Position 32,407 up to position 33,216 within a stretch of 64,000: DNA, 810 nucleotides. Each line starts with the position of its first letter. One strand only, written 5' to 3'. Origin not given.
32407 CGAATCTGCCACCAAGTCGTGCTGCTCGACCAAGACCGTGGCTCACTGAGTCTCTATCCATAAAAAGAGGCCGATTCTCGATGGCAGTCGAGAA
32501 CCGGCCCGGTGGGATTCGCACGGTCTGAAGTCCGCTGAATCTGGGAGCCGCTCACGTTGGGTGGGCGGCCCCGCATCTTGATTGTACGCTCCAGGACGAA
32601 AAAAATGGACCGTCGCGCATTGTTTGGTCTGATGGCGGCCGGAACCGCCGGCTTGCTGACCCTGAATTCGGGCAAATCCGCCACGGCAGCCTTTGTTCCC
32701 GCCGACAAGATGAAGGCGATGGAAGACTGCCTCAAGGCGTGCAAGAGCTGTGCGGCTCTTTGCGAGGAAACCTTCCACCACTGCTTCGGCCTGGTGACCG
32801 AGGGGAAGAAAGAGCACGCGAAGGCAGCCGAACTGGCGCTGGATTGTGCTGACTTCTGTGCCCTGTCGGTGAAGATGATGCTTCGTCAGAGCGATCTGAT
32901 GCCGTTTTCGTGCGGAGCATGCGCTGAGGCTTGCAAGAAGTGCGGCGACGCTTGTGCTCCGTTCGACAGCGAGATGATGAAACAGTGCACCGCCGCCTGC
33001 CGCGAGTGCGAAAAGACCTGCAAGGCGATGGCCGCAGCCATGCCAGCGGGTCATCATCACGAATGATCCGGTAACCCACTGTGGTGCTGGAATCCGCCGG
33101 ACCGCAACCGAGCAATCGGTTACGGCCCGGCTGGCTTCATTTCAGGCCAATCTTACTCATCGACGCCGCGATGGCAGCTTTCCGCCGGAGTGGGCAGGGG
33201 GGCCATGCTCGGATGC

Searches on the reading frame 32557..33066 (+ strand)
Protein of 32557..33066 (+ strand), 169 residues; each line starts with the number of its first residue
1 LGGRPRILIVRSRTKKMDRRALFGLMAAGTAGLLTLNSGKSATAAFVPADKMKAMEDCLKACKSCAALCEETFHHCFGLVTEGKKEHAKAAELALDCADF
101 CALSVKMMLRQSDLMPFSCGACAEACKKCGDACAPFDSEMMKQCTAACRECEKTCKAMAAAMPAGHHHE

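Call 43: search_protein_families(library=pfam, proteins=[window:32557-33066:+], max_evalue=0.0001)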
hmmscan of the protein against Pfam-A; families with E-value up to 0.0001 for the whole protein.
window:32557-33066:+ (169 aa): 0 families

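Call 74: search_protein_families(library=pfam, proteins=[window:32557-33066:+], max_evalue=1)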
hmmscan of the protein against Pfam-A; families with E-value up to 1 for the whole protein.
window:32557-33066:+ (169 aa): 2 families
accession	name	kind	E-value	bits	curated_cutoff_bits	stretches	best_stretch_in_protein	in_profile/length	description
PF03860.21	DUF326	-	0.0074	16.7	20.4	1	119-135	4-20/21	Domain of Unknown Function (DUF326)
PF05757.16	PsbQ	-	0.18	12.3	26.9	1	4-44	27-66/204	Oxygen evolving enhancer protein 3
